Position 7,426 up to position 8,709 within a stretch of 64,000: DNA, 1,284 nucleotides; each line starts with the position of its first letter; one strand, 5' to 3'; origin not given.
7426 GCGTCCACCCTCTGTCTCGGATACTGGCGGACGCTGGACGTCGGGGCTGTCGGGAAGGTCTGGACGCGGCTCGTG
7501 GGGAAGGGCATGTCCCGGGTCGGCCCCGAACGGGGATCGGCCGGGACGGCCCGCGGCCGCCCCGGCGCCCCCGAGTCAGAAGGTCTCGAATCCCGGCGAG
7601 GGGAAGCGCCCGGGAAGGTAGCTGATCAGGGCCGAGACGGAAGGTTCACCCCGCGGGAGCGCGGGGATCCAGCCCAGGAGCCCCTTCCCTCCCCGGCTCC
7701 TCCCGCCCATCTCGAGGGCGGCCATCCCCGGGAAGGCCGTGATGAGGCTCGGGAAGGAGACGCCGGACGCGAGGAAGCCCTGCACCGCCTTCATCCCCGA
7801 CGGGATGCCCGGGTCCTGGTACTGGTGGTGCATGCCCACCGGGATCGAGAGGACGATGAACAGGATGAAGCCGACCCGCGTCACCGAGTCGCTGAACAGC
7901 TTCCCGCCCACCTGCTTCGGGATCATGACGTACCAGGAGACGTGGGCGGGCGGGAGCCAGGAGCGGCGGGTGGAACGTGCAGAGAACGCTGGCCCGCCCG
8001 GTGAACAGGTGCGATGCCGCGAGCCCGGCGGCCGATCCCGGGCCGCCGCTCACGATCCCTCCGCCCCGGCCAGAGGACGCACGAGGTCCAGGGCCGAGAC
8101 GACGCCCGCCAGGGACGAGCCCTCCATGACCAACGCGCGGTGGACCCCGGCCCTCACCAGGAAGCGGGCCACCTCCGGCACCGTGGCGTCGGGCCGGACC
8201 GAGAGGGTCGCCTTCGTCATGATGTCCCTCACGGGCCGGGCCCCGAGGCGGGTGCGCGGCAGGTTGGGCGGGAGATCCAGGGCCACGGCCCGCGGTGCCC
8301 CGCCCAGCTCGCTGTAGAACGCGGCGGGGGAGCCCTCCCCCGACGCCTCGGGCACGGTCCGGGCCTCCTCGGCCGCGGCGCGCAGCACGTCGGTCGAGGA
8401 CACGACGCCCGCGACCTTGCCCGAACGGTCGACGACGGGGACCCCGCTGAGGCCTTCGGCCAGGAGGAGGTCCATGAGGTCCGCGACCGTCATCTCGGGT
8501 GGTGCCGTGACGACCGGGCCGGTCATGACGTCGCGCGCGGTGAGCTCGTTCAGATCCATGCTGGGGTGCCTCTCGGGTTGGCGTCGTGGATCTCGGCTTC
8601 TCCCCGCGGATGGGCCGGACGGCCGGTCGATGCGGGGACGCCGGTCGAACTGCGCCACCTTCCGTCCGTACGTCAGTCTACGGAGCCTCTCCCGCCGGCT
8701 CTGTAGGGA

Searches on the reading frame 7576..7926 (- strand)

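Call 68: search_protein_families(library=pfam, proteins=[window:7576-7926:-], max_evalue=0.0001)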
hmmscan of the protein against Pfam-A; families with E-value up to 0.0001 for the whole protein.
window:7576-7926:- (116 aa): 1 family
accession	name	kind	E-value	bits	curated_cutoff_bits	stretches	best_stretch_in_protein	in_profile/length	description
PF00115.25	COX1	-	5.1e-13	49.1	34.8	1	1-76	228-301/436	Cytochrome C and Quinol oxidase polypeptide I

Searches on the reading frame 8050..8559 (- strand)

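Call 68: search_protein_families(library=pfam, proteins=[window:8050-8559:-], max_evalue=0.0001)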
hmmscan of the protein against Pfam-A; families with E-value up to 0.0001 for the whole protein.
window:8050-8559:- (169 aa): 1 family
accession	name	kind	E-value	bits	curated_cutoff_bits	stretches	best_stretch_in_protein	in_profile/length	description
PF00571.33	CBS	-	2.7e-27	95.3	24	2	8-63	1-56/57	CBS domain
